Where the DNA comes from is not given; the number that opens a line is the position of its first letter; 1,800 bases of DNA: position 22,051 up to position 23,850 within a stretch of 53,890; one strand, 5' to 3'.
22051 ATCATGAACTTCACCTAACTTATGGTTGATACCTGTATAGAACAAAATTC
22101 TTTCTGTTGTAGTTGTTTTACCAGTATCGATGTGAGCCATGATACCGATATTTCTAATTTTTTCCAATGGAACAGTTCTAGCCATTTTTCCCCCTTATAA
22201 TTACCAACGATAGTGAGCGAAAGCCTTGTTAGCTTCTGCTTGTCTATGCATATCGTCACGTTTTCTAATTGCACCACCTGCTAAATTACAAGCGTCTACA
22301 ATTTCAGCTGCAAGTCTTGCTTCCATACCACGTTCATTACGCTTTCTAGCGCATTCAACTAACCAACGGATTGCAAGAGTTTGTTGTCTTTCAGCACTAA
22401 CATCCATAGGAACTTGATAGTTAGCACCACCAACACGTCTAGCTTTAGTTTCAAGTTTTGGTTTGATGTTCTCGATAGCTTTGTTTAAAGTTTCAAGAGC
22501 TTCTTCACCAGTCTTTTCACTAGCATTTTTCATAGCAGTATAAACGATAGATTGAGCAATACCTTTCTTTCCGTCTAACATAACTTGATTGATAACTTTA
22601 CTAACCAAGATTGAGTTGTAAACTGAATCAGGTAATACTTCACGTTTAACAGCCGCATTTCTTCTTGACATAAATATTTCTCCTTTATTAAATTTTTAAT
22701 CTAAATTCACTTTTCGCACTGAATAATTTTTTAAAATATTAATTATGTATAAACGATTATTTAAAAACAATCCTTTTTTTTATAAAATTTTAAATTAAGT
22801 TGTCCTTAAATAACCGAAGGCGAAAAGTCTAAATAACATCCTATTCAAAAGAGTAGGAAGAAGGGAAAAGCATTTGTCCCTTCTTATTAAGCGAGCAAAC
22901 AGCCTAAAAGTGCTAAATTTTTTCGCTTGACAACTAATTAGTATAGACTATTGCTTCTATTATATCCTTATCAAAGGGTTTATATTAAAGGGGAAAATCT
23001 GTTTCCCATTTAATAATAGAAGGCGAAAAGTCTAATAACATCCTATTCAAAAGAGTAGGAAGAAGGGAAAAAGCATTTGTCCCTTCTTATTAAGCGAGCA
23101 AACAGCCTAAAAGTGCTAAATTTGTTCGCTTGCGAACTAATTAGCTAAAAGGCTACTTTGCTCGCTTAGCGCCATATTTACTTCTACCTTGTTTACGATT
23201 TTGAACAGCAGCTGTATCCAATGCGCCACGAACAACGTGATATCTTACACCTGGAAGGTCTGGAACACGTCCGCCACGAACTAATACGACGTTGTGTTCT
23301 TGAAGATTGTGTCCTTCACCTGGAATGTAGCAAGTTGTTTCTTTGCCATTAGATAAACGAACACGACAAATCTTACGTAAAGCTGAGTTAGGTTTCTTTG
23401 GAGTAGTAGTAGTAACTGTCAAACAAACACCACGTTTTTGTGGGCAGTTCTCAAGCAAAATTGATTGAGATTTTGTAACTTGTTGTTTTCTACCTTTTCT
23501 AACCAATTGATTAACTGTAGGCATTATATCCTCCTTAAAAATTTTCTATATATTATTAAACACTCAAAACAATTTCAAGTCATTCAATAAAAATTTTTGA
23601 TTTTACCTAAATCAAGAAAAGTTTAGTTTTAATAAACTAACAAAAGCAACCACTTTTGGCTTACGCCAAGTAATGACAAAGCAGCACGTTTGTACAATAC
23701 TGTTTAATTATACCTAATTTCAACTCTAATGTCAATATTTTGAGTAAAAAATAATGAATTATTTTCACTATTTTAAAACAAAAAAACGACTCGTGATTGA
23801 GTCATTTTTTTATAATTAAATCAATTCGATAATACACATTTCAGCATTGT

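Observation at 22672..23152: Two copies of a 126-nt hairpin-rich element fill an abnormally long rpsL-rpsG spacer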

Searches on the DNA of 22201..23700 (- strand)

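Call 10: search_rna_families(source=window, start=22500, end=23700, threshold=evalue, max_evalue=10, show_alignments=3)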
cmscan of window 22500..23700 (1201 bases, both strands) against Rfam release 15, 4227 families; matches with E-value up to 10: 11.
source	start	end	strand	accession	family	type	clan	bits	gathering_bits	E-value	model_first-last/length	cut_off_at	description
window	23018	23129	-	RF02579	tsr26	Gene; sRNA;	-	28.6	141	0.043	1-122/122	no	S. aureus tsr26 small RNA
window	22983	23015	-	RF02520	mir-965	Gene; miRNA;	-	22.4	43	0.1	1-76/76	no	mir-965 microRNA precursor family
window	23417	23529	-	RF02311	TtnuHACA3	Gene; snRNA; snoRNA; HACA-box;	-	20.5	100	2.8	1-152/152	no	Tetrahymena snoRNA TtnuHACA3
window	22983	23093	-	RF02073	STnc260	Gene; sRNA;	-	19.3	100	5.3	1-176/176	no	Salmonella enterica sRNA STnc260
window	22634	22697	+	RF02701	PsrR1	Gene; sRNA;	-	18.3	42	1.5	1-79/79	no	Photosynthesis regulatory RNA1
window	22831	22859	+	RF02914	DUF805b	Cis-reg;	CL00115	17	35.6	0.088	1-35/35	no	DUF805b RNA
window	23020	23061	+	RF02914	DUF805b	Cis-reg;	CL00115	16.2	35.6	0.16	1-35/35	no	DUF805b RNA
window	22857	22886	+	RF03469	mir-1179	Gene; miRNA;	-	15.7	80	7.6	1-82/82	no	mir-1179 microRNA precursor family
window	23043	23101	-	RF00908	MIR529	Gene; miRNA;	-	13.9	75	7.9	1-131/131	no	MIR529 microRNA precursor family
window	22841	22898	-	RF00908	MIR529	Gene; miRNA;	-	13.8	75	8.5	1-131/131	no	MIR529 microRNA precursor family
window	22954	23022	+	RF01807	GIR1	Gene; ribozyme;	-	11.4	100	7.8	1-201/201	no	GIR1 branching ribozyme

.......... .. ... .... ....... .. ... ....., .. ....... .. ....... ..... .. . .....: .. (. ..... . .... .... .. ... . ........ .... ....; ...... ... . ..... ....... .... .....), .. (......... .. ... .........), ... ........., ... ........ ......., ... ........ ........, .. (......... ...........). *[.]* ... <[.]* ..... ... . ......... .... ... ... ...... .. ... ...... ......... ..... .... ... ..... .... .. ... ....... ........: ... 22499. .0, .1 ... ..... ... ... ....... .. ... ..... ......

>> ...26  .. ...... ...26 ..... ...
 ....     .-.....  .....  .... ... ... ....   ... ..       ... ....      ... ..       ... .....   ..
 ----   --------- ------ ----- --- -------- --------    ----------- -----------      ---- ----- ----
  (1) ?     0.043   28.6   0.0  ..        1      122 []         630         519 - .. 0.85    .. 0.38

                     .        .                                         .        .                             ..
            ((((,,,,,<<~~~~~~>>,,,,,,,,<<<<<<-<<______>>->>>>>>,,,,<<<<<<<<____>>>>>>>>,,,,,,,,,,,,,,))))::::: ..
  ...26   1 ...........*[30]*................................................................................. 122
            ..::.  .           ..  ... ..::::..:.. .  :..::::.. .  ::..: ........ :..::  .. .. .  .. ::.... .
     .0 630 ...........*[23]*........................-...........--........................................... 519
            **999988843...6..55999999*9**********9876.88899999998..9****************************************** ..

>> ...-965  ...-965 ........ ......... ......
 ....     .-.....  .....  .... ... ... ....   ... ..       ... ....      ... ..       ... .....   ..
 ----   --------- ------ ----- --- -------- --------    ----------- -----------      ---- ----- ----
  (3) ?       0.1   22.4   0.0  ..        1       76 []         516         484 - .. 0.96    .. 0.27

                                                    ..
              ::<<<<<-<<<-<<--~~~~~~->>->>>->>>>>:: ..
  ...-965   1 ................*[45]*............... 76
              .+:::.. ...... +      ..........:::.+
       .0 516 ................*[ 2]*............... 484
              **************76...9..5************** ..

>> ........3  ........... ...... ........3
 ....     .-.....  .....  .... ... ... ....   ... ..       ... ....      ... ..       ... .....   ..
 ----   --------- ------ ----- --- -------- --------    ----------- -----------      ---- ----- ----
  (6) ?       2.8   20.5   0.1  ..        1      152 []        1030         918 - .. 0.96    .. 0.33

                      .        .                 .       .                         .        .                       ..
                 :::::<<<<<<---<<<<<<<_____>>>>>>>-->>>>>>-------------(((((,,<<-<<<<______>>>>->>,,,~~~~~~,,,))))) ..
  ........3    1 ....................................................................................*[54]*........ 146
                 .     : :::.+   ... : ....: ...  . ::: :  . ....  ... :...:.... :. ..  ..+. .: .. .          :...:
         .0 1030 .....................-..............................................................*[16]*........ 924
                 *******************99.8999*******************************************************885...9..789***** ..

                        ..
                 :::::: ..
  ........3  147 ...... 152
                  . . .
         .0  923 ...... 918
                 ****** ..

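Call 35: search_rna_families(sources=[L001, L012, L019, L021, L024, L026, L027, L029, L010, L009, L002, L033, L039, L063, L067], threshold=gathering)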
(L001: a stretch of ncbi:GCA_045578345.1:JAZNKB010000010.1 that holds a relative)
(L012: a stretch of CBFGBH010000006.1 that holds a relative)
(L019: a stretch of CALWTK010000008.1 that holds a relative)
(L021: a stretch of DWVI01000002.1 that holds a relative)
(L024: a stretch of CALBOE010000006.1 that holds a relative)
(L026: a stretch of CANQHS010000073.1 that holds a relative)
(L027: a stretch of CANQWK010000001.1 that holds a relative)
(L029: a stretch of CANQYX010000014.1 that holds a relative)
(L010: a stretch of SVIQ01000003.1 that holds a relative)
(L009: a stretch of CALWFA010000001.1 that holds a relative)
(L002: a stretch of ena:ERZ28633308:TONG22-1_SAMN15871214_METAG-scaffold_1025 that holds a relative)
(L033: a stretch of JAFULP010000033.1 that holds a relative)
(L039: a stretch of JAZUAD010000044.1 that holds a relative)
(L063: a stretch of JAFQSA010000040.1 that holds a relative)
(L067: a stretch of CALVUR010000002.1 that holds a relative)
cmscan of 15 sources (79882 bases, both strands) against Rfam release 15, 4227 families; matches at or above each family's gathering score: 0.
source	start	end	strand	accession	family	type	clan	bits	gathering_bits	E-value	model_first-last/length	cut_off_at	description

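Call 41: build_rna_model(alignment_id=A3, structure=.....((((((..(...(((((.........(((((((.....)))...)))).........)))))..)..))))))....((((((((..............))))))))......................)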
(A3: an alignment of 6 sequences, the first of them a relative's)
Model R1 built from alignment A3 (6 sequences, 134 columns); structure: as given.
model positions 127; base pairs 27; branch points 1; effective number of sequences 1.98; information 0.59 bits per position. Calibrated on 0.2 Mb of random sequence (short: E-values are rough).
structure used (alignment columns):
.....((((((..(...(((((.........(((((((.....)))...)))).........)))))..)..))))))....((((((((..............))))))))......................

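Call 42: search_with_rna_model(model_id=R1, source=window, filters=off, max_evalue=10, show_alignments=3)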
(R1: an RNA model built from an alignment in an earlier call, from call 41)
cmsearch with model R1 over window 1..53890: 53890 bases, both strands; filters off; matches with E-value up to 10: 29.
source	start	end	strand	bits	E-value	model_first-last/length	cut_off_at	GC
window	23042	23169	-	37.6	4.4e-06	1-127/127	no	0.39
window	22840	22930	-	30.3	0.00015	1-127/127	no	0.37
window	6361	6448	+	15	0.25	1-127/127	no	0.28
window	4702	4794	-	10.7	2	1-127/127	no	0.33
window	52837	52972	+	10.6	2.1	1-127/127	no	0.35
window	30371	30431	+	10.5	2.2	5-70/127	no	0.3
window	30075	30137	-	9.8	3.1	1-127/127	no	0.22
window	39813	39900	+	9.8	3.1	1-127/127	no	0.24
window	21066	21167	+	9.6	3.4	1-127/127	no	0.35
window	30343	30432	-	9.4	3.7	1-127/127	no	0.29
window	35935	36034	+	9.2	4.2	1-127/127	no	0.36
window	23893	24021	+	8.9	4.7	1-127/127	no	0.34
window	46294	46375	+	8.8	5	1-127/127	no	0.28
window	5186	5224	+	8.6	5.4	19-57/127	no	0.21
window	34549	34616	+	8.3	6.3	1-127/127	no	0.28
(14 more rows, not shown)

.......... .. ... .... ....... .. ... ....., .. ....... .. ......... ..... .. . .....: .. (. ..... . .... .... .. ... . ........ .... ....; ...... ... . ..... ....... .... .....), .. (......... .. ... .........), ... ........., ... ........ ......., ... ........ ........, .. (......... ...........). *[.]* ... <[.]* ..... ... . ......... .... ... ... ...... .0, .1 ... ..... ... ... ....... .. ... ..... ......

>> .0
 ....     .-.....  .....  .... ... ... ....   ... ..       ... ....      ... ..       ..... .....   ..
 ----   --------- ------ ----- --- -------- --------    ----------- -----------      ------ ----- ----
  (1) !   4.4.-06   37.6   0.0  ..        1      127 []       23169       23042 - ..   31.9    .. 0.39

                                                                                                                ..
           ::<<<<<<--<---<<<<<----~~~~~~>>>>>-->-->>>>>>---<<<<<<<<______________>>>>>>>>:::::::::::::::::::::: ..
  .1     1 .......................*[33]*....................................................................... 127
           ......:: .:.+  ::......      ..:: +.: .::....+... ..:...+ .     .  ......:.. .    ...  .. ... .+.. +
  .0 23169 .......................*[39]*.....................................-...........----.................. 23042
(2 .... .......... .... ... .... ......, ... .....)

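Call 43: search_with_rna_model(model_id=R1, sources=[window, L002, L006, L008, L009, L010, L011, L012, L013, L014, L015, L016, L017, L018, L019, L020, L021, L022, L023, L024, L025, L026, L027, L028, L029, L030, L031, L032, L033, L034, L035, L036, L037, L038, L039, L040, L041, L042, L043, L044, L045, L046, L047, L048, L049, L050, L051, L052, L053, L054, L055, L056, L057, L058, L059, L060, L061, L062, L063, L064, L065, L066, L067, L068, L069, L070, L071, L072, L073, L074, L075, L076, L077, L078, L079, L080, L081, L082, L083, L084, L085, L086, L087], max_evalue=1, make_alignment=true)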
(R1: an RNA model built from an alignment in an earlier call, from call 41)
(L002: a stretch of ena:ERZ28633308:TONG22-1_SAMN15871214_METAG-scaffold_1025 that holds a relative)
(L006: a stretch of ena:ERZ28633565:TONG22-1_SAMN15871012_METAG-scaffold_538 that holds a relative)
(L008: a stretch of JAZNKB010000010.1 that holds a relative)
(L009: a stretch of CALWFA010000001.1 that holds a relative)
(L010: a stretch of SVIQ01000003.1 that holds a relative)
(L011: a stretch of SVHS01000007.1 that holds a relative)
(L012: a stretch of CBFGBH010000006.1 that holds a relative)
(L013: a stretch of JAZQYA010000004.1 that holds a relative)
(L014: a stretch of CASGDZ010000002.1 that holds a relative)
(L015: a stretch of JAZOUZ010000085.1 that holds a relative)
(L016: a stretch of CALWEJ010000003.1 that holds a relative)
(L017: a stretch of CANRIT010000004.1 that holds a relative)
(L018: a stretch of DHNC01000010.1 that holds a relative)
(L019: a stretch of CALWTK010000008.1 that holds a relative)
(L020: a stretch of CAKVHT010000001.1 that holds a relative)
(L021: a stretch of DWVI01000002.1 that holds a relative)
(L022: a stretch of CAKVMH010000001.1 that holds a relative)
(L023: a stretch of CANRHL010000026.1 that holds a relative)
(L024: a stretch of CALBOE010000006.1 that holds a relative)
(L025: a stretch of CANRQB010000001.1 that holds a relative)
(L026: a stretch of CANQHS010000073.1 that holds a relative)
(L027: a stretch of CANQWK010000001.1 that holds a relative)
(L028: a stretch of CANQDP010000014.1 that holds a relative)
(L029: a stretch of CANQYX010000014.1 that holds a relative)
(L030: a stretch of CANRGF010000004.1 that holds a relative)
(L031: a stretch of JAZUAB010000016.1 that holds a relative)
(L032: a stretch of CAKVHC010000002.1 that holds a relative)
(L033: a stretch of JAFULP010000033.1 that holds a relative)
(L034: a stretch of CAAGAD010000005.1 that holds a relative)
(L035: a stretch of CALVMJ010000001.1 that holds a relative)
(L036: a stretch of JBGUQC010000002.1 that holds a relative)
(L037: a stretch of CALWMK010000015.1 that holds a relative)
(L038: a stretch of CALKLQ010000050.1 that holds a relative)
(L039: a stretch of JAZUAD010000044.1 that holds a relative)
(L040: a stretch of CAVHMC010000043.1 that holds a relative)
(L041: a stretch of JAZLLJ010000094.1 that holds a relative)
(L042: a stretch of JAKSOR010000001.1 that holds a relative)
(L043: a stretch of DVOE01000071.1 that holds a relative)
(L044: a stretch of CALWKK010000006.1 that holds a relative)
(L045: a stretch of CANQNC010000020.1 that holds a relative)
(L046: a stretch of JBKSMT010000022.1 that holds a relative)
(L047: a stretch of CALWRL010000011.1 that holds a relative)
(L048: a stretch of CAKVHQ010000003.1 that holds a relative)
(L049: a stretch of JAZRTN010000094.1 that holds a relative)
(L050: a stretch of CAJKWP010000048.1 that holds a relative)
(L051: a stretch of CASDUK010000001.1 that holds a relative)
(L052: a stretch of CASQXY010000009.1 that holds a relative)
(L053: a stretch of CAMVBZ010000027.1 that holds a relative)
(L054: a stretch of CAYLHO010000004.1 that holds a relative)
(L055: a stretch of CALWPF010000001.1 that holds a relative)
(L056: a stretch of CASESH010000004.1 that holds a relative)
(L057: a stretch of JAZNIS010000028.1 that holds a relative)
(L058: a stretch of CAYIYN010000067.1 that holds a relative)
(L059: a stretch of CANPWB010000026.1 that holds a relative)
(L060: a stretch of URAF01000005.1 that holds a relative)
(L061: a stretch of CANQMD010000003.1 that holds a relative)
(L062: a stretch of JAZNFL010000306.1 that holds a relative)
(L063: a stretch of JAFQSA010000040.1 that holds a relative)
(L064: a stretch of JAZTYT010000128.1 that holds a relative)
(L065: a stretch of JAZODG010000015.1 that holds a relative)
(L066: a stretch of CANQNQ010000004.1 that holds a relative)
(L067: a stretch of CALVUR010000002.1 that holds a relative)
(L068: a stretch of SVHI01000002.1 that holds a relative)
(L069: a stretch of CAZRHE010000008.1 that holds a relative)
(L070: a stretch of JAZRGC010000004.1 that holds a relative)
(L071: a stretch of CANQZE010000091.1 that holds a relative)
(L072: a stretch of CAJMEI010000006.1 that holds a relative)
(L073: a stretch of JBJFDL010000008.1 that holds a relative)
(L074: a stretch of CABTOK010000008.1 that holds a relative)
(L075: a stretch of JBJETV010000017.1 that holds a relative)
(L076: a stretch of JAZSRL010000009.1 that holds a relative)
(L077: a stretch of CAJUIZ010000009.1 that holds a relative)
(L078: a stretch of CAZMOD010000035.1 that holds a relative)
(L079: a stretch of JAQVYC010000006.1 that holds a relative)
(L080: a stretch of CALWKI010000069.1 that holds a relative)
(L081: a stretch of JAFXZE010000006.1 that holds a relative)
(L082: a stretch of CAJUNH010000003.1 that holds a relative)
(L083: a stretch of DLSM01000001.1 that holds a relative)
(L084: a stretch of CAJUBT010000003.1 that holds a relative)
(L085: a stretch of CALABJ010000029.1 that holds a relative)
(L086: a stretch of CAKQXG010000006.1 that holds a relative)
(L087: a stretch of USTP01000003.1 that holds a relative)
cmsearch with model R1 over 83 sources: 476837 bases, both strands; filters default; matches with E-value up to 1: 19.
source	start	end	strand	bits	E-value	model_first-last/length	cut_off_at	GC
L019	2208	2335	+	133.6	2.4e-25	1-127/127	no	0.4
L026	2291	2416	+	130.3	1.2e-24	1-127/127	no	0.42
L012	1631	1753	+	121.1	1e-22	1-127/127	no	0.37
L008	2283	2412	+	114.1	3.1e-21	1-127/127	no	0.33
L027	2253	2372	+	110.9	1.4e-20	1-127/127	no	0.38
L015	9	129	+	104.6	3.1e-19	1-127/127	no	0.33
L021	2191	2324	+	70.8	3.9e-12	1-127/127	no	0.37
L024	2306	2436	+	42.2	4e-06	1-127/127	no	0.41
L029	2222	2322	+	39.2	1.8e-05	1-127/127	no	0.39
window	23042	23169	-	37.6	3.9e-05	1-127/127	no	0.39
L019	2165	2279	-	31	0.00096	3-107/127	no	0.4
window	22840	22930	-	30.3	0.0013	1-127/127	no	0.37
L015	1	81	-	22.6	0.055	1-82/127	3'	0.37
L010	2318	2414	+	21.9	0.077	1-127/127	no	0.34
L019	2284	2313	-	20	0.2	76-105/127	no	0.37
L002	2846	2935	+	18.6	0.39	1-127/127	no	0.27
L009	2334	2429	+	18.5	0.4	1-127/127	no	0.29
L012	1594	1703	-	18.4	0.43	1-127/127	no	0.43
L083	1105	1204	-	17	0.82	1-127/127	no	0.29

Alignment A4: 19 matches aligned to the model, 198 columns, each read 5' to 3' on its own strand. Consensus structure (alignment columns), stored with it:
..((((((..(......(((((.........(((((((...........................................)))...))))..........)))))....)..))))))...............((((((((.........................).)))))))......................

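Call 44: search_with_rna_model(model_id=R1, sources=[L008, L012, L015, L019, L021, L024, L026, L027, L029], max_evalue=0.00001, make_alignment=true, filters=off)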
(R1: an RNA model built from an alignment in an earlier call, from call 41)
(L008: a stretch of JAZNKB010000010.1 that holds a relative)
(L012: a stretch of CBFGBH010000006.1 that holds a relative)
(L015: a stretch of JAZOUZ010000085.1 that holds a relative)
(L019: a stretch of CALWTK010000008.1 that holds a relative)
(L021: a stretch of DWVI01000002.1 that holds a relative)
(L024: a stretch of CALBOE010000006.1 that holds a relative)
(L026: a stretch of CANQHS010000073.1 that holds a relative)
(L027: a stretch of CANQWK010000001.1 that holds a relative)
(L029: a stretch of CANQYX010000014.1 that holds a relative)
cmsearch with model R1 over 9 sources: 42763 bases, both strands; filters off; matches with E-value up to 0.00001: 10.
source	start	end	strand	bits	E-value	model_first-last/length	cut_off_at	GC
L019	2208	2335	+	133.6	2.2e-26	1-127/127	no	0.4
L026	2291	2416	+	130.2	1.1e-25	1-127/127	no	0.42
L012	1631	1753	+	121.1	9.4e-24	1-127/127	no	0.37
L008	2283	2412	+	114.1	2.8e-22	1-127/127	no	0.33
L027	2253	2372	+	110.9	1.3e-21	1-127/127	no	0.38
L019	2092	2207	+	106.1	1.3e-20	1-127/127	no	0.43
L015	9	129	+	104.6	2.8e-20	1-127/127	no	0.33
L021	2191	2324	+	70.8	3.6e-13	1-127/127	no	0.37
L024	2306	2436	+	42.4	3.3e-07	1-127/127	no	0.41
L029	2222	2322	+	39.2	1.6e-06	1-127/127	no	0.39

Alignment A5: 10 matches aligned to the model, 144 columns, each read 5' to 3' on its own strand. Consensus structure (alignment columns), stored with it:
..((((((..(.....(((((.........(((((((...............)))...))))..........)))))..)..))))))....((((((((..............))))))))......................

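Call 46: search_with_rna_model(model_id=R1, sources=[L008, L012, L015, L019, L021, L024, L026, L027], max_evalue=0.00001, make_alignment=true, filters=off)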
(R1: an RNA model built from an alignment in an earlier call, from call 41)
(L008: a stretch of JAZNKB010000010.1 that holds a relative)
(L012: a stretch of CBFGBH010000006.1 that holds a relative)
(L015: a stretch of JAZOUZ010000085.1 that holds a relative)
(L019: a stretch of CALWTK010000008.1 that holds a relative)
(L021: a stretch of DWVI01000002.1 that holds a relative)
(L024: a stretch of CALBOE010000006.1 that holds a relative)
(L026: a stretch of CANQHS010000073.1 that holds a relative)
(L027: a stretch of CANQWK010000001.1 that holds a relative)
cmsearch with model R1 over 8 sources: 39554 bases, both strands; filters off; matches with E-value up to 0.00001: 9.
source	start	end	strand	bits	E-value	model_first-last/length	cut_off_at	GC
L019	2208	2335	+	133.6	2e-26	1-127/127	no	0.4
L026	2291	2416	+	130.2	1e-25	1-127/127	no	0.42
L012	1631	1753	+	121.1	8.7e-24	1-127/127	no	0.37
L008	2283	2412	+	114.1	2.6e-22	1-127/127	no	0.33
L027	2253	2372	+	110.9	1.2e-21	1-127/127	no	0.38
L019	2092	2207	+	106.1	1.2e-20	1-127/127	no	0.43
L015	9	129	+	104.6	2.6e-20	1-127/127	no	0.33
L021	2191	2324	+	70.8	3.3e-13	1-127/127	no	0.37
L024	2306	2436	+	42.4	3.1e-07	1-127/127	no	0.41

Alignment A6: 9 matches aligned to the model, 142 columns, each read 5' to 3' on its own strand. Consensus structure (alignment columns), stored with it:
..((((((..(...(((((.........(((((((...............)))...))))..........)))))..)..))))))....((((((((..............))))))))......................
